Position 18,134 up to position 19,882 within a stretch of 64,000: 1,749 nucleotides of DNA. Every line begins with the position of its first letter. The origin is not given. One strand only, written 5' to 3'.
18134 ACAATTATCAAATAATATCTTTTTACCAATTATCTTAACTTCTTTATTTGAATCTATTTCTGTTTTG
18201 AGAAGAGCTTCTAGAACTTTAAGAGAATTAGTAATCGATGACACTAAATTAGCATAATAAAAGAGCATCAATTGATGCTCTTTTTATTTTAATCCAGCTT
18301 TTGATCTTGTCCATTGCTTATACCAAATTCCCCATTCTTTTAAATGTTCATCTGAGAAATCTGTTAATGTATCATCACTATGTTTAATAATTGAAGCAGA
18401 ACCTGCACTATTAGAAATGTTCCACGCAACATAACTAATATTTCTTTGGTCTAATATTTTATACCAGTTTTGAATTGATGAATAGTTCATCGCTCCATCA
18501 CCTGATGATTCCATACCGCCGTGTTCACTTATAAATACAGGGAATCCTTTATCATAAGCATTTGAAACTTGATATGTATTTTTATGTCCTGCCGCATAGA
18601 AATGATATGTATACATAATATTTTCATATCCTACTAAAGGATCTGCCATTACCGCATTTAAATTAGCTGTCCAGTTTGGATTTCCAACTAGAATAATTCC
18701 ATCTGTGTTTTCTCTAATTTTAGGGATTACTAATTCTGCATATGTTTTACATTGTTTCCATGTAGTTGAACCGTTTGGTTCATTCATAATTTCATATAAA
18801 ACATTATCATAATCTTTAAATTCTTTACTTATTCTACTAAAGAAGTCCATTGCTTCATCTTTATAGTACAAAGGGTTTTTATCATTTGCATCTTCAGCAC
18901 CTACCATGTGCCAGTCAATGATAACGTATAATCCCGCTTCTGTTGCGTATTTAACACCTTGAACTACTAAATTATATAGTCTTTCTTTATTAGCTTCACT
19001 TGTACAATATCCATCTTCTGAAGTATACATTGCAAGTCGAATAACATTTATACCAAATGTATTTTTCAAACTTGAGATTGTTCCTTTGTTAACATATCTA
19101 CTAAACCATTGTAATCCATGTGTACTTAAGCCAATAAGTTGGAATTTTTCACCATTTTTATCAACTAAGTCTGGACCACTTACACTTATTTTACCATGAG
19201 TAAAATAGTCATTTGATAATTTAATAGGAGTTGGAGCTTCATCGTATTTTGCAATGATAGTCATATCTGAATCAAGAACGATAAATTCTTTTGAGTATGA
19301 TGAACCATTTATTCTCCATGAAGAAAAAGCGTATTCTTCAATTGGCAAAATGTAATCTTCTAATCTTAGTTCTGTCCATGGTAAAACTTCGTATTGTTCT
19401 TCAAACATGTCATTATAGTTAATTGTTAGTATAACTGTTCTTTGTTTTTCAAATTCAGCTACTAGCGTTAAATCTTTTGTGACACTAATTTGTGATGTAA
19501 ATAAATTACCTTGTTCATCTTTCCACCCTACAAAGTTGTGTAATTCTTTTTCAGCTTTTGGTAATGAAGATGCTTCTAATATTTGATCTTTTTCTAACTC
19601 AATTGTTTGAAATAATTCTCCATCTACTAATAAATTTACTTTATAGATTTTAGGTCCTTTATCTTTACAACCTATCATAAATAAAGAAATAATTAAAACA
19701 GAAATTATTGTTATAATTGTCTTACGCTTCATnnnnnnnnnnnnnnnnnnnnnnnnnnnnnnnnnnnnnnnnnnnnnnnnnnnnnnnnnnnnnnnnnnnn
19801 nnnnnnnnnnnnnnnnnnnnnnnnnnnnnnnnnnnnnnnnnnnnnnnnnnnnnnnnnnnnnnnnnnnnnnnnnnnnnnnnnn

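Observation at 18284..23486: Two ~90% identical GH5 cellulase lipoprotein genes bracket a DUF1700/DUF4097 membrane protein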

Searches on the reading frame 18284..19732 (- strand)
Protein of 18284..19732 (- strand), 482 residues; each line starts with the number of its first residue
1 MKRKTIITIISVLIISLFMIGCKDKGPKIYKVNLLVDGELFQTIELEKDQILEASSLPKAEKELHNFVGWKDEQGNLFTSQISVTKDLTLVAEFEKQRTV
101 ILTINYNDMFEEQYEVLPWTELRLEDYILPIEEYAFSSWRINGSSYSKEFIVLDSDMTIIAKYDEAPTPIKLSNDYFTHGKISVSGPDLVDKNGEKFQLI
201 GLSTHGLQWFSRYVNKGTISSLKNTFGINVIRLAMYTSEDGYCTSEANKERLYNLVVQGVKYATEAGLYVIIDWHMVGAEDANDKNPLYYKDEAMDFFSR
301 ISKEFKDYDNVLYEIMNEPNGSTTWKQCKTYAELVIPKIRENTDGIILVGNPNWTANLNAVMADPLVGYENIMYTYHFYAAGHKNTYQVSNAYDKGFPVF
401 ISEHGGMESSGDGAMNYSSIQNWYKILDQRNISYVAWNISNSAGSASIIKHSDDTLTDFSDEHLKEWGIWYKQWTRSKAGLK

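Call 6: search_protein_families(library=pfam, proteins=[window:18284-19732:-], max_evalue=0.01)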
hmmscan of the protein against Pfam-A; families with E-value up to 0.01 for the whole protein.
window:18284-19732:- (482 aa): 2 families
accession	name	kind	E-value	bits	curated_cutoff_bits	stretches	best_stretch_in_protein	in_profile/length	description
PF00150.24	Cellulase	-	3.2e-53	181.4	23.5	1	190-441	1-270/272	Cellulase (glycosyl hydrolase family 5)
PF09479.16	Flg_new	-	0.0011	19.5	27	0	54-92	22-64/65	Listeria-Bacteroides repeat domain (List_Bact_rpt)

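Call 7: search_protein_families(library=ncbifam, proteins=[window:18284-19732:-], max_evalue=0.01)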
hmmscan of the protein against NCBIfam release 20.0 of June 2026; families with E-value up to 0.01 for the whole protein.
window:18284-19732:- (482 aa): 0 families

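Call 8: search_solved_structures(query=window:18284-19732:-, max_evalue=0.00001, show_alignments=2)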
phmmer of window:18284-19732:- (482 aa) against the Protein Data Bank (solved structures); distinct sequences matched with E-value up to 0.00001: 32.
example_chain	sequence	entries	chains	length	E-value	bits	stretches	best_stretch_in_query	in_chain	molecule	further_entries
6gjf_A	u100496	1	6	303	1.4e-68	235.2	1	177-472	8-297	ENDOGLUCANASE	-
4xzw_A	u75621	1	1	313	2.1e-64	221.4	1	179-472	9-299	endo-glucanase chimera C10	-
1lf1_A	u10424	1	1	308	5.6e-63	216.7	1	178-479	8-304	Cel5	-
1a3h_A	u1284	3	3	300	1.8e-62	215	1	178-452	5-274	ENDOGLUCANASE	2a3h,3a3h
1h11_A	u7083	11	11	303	1.9e-62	214.9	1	178-452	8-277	ENDOGLUCANASE 5A | ENDOGLUCANASE B | PROTEIN (ENDOGLUCANASE)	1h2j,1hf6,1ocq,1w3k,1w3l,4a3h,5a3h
1e5j_A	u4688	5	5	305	1.9e-62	214.9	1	178-474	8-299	ENDOGLUCANASE 5A | ENDOGLUCANASE B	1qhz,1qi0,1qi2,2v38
1h5v_A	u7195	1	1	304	2.2e-62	214.8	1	178-471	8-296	ENDOGLUCANASE 5A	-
4xzb_A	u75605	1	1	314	6.8e-62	213.1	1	179-472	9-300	CelA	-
3pzt_A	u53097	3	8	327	5e-61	210.3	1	178-451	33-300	Endoglucanase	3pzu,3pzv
8zvk_A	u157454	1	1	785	1.2e-57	199.1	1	173-473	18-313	AaBgIC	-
9wcc_A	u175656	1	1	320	1.4e-57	198.9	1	173-473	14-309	AABGIC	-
5wh8_A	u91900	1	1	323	3.5e-56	194.3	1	177-454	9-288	Putative carbohydrate-active enzyme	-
5ecu_A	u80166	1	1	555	3.6e-55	190.9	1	189-444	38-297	Cellulase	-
2cks_A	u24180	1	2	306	2.8e-53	184.7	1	179-472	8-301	ENDOGLUCANASE E-5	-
2ckr_A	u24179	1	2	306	7.2e-53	183.4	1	179-472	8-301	ENDOGLUCANASE E-5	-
1egz_A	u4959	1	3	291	8.4e-30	107.3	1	211-458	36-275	ENDOGLUCANASE Z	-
1tvn_A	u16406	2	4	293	3.1e-28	102.1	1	181-450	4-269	cellulase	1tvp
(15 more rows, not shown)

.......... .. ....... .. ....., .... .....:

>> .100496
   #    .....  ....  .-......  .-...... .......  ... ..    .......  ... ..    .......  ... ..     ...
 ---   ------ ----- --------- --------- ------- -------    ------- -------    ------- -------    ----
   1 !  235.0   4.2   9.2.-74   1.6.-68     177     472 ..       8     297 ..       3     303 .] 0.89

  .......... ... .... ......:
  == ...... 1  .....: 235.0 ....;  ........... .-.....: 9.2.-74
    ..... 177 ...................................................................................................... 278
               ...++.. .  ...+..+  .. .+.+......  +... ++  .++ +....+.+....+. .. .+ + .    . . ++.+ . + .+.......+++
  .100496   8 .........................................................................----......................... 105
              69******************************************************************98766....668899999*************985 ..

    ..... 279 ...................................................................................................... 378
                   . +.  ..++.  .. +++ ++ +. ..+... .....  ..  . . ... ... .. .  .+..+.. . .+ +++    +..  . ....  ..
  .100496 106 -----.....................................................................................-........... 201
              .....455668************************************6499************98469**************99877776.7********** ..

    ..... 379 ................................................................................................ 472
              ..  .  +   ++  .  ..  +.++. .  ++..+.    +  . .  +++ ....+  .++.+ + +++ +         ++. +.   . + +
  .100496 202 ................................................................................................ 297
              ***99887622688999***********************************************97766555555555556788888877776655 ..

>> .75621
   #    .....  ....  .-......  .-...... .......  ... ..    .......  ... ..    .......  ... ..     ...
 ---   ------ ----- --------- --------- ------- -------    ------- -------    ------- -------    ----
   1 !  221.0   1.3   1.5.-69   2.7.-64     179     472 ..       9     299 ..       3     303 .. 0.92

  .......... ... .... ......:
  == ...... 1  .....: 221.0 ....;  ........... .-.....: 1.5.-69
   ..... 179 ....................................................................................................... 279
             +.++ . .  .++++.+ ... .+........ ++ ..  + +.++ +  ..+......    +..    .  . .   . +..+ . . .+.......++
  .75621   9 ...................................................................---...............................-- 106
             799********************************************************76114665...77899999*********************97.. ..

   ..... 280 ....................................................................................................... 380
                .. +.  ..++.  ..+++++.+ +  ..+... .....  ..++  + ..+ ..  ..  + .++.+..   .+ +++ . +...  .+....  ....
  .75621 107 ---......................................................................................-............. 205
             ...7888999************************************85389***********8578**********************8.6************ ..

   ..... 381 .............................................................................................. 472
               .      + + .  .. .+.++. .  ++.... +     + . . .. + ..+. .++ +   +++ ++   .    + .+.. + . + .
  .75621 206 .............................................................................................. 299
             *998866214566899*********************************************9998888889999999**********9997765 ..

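Call 9: find_homologous_proteins(query=window:18284-19732:-, max_evalue=1e-10)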
Query window:18284-19732:- (482 aa): 4102 proteins with E <= 1e-10 among 8000 candidates; the best 120 are listed.
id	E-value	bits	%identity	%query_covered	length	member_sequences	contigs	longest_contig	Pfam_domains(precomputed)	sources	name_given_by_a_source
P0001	0.0e+0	1082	97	100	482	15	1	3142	PF00150.25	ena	-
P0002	1.3e-279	946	83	100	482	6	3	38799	PF00150.25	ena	-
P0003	4.7e-268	908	79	100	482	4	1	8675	PF00150.25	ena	-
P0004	2.6e-260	882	78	100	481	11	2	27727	PF00150.25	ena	-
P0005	5.9e-250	848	77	100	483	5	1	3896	PF00150.25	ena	-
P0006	4.2e-248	842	76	100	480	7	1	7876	PF00150.25,PF09479.17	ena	-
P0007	2.1e-246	836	74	100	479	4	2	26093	PF00150.25,PF09479.17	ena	-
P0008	2.7e-243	826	75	100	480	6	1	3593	PF00150.25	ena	-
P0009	2.6e-238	810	73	100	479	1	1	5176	PF00150.25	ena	-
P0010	2.0e-233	794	71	100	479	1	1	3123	PF00150.25,PF09479.17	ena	-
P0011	2.1e-232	790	71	100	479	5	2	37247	PF00150.25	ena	-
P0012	3.2e-230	783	71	100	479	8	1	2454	PF00150.25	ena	-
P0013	2.4e-229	780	70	100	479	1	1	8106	PF00150.25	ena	-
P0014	5.6e-224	763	69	99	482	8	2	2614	PF00150.25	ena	-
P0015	2.5e-153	530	71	64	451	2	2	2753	PF00150.25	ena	-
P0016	1.5e-152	527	72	64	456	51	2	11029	PF00150.25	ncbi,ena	-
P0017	4.2e-152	526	72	64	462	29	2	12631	PF00150.25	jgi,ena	jgi:hypothetical protein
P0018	1.9e-151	523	73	64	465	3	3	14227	PF00150.25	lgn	-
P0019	2.5e-151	523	70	65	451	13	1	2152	PF00150.25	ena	-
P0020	3.5e-151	522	71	64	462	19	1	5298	PF00150.25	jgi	jgi:aryl-phospho-beta-D-glucosidase BglC (GH1 family)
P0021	6.5e-151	522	70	65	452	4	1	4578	PF00150.25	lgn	-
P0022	8.0e-151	521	71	64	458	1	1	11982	PF00150.25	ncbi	-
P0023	1.4e-150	521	71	64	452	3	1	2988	PF00150.25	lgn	-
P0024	4.3e-149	516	69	66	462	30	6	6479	PF00150.25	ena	-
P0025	4.9e-148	512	72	64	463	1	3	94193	PF00150.25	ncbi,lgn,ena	-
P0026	1.0e-147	511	70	64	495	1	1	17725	PF00150.25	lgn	-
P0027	1.6e-147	510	70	65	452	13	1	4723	PF00150.25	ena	-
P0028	2.9e-147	510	66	65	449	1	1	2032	PF00150.25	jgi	jgi:hypothetical protein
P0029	6.2e-147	508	69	64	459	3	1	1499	PF00150.25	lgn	-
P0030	1.3e-146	507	69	64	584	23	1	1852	PF00150.25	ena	-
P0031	3.1e-146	506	69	64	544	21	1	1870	PF00150.25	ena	-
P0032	1.4e-145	504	68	64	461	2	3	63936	PF00150.25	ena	-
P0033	3.7e-145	503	68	64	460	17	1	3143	PF00150.25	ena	-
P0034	2.2e-143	497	69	64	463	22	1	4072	PF00150.25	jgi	jgi:endoglucanase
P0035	2.2e-143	497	68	63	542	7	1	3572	PF00150.25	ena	-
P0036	1.1e-142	494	70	62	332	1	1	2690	PF00150.25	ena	-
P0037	4.5e-141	489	66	67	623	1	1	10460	PF00150.25,PF09479.17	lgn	-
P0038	9.9e-140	485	68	64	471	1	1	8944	PF00150.25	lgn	-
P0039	2.3e-138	480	67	63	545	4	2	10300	PF00150.25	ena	-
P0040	7.7e-138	478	67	65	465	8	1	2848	PF00150.25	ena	-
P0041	7.4e-137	475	66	63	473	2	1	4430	PF00150.25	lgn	-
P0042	2.4e-136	474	66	64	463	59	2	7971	PF00150.25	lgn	-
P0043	2.5e-136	474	66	64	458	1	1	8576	PF00150.25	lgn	-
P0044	7.7e-136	472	66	65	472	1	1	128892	PF00150.25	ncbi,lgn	-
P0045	1.4e-135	471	66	63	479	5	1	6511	PF00150.25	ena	-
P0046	1.7e-135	471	64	64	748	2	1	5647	PF00150.25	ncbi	-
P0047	2.7e-135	470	66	64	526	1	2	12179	PF00150.25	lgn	-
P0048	4.0e-135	470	65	64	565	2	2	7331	PF00150.25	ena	-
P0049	4.9e-135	469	66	64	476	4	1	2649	PF00150.25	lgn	-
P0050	5.2e-135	469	65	63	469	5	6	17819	PF00150.25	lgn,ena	-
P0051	6.9e-135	469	65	63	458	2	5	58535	PF00150.25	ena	-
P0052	8.1e-135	469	66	64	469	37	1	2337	PF00150.25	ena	-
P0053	1.5e-134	468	63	64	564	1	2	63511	PF00150.25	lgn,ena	-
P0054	3.2e-134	467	64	64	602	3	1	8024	PF00150.25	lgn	-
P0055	5.7e-134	466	64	64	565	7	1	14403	PF00150.25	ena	-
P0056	9.0e-134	465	63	64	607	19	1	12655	PF00150.25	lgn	-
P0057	3.0e-133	463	66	64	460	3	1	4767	PF00150.25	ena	-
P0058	5.4e-133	463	66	62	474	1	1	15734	PF00150.25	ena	-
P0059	1.0e-132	462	66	64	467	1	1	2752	PF00150.25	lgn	-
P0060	1.1e-132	462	63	64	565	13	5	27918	PF00150.25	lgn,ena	-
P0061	4.6e-132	459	65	63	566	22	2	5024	PF00150.25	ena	-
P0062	4.9e-132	459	56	74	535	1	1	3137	PF00150.25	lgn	-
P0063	1.5e-131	458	65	64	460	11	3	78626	PF00150.25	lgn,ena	-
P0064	1.6e-131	458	65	64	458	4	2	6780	PF00150.25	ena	-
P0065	2.9e-131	457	65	64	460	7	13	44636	PF00150.25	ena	-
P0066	7.5e-131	455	63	64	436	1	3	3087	PF00150.25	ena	-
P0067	1.0e-130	455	61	66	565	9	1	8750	PF00150.25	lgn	-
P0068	1.9e-130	454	64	64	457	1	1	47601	PF00150.25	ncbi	-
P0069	2.4e-130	454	65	64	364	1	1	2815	PF00150.25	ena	-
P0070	2.7e-130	454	62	64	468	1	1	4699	PF00150.25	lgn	-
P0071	4.2e-130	453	65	64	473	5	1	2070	PF00150.25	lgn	-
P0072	4.6e-130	453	64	64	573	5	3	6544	PF00150.25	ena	-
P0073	4.7e-130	453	64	64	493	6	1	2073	PF00150.25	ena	-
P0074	6.4e-130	452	65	64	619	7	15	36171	PF00150.25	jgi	-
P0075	1.0e-129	452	65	64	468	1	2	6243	PF00150.25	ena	-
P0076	1.1e-129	452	65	63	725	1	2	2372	PF00150.25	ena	-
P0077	1.8e-129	451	65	64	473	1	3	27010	PF00150.25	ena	-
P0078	3.2e-129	450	65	64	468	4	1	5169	PF00150.25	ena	-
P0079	3.8e-129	450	65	64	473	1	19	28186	PF00150.25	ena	-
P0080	3.9e-129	450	65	64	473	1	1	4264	PF00150.25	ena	-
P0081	9.0e-129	449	63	64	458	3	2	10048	PF00150.25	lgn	-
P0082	9.8e-129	448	65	64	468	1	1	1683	PF00150.25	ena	-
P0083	1.1e-128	448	64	64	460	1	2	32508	PF00150.25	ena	-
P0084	1.4e-128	448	61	66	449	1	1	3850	PF00150.25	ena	-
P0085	1.7e-128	448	61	64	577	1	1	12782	PF00150.25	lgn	-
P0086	1.8e-128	448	65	63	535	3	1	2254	PF00150.25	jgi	jgi:endoglucanase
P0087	1.9e-128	448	65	64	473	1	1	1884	PF00150.25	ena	-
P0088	2.9e-128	447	65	64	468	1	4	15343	PF00150.25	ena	-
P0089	3.1e-128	447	48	99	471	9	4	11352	PF00150.25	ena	-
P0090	4.1e-128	446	65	63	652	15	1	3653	PF00150.25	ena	-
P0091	4.2e-128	446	64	64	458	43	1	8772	PF00150.25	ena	-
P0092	6.0e-128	446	63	64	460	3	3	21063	PF00150.25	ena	-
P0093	6.4e-128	446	65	62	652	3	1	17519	PF00150.25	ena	-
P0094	8.5e-128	445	63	64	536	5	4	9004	PF00150.25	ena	-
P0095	1.0e-127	445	64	64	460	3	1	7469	PF00150.25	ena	-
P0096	1.1e-127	445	63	67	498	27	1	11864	PF00150.25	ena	-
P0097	1.5e-127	445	64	64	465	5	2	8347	PF00150.25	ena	-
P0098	2.0e-127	444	53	74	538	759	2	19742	PF00150.25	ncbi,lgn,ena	-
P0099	2.0e-127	444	62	64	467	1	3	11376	PF00150.25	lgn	-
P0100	2.9e-127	444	64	64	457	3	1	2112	PF00150.25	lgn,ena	-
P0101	3.5e-127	443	63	64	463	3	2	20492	PF00150.25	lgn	-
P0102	3.6e-127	443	64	64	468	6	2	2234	PF00150.25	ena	-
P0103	4.3e-127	443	62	64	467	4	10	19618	PF00150.25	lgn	-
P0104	7.0e-127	442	65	63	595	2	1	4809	PF00150.25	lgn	-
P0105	9.5e-127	442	64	64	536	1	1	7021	PF00150.25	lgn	-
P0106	9.6e-127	442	63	64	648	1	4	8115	PF00150.25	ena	-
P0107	9.7e-127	442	63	64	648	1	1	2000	PF00150.25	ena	-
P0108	1.1e-126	442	64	64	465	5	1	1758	PF00150.25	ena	-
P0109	1.4e-126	441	63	64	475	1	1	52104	PF00150.25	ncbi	-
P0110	1.6e-126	441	63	64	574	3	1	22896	PF00150.25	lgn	-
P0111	1.8e-126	441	62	64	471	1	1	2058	PF00150.25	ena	-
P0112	2.2e-126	441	64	64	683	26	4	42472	PF00150.25,PF26182.1,PF02368.25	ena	-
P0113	2.9e-126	440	60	64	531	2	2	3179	PF00150.25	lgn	-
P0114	4.3e-126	440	64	64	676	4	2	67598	PF00150.25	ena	-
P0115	4.5e-126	440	64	64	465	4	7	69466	PF00150.25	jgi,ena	-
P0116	5.9e-126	439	63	64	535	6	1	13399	PF00150.25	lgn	-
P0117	6.1e-126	439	62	65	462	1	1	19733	PF00150.25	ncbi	-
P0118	6.4e-126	439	62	64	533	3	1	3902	PF00150.25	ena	-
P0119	7.1e-126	439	63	64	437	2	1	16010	PF00150.25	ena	-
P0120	7.2e-126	439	63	64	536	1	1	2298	PF00150.25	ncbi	-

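Call 10: find_encoding_contigs(protein=window:18284-19732:-, flank=10000, max_places=4)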
Protein window:18284-19732:- (482 aa): no gene with exactly this product is on record in the collection.

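Call 11: find_encoding_contigs(protein=P0002, flank=10000, max_places=4)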
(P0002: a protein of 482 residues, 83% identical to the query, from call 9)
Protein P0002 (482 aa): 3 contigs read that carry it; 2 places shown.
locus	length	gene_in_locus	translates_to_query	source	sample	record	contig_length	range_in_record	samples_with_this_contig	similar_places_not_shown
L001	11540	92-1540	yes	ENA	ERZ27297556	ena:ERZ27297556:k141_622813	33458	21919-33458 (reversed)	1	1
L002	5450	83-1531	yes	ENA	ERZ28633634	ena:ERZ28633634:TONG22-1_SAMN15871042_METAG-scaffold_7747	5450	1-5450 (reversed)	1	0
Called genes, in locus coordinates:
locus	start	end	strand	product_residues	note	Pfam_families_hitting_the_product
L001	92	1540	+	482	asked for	PF00150:Cellulase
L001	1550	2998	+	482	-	PF00150:Cellulase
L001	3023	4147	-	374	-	PF00206:Lyase_1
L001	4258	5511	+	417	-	PF00275:EPSP_synthase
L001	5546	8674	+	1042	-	-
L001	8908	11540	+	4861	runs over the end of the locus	-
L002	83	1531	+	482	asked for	PF00150:Cellulase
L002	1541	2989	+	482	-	PF00150:Cellulase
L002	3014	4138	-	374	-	PF00206:Lyase_1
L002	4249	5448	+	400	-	?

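Call 12: find_encoding_contigs(protein=P0004, flank=10000, max_places=4)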
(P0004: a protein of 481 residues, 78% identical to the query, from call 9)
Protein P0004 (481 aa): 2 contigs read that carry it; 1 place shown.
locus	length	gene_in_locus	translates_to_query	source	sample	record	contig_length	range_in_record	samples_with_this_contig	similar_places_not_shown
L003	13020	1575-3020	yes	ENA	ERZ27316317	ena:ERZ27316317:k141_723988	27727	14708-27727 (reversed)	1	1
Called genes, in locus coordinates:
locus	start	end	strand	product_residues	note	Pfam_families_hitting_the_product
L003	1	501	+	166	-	?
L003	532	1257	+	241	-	PF02308:MgtC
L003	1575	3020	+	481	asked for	PF00150:Cellulase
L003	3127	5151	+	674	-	PF22564:HAAS, PF13349:DUF4097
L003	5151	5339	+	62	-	-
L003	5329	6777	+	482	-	PF00150:Cellulase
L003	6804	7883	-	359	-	PF00206:Lyase_1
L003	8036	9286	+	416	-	PF00275:EPSP_synthase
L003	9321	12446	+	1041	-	-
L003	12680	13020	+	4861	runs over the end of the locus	-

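Call 13: find_encoding_contigs(protein=P0007, flank=10000, max_places=4)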
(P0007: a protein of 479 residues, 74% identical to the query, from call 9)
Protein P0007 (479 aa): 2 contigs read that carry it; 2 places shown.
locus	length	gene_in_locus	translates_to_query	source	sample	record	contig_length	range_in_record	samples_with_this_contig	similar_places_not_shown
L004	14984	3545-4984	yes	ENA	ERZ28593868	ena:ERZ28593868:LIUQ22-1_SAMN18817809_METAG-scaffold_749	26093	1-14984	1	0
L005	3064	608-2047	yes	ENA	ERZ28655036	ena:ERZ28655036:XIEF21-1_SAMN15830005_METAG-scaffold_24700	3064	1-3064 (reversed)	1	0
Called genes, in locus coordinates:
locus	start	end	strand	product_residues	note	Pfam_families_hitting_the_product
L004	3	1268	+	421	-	?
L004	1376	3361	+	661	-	PF22564:HAAS, PF13349:DUF4097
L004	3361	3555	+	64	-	-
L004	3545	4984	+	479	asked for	PF09479:Flg_new (faint), PF00150:Cellulase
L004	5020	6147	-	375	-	PF00206:Lyase_1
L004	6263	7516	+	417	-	PF00275:EPSP_synthase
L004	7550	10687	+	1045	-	-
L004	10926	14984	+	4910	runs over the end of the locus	-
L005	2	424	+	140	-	?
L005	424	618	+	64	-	-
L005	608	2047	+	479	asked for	PF09479:Flg_new (faint), PF00150:Cellulase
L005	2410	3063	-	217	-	?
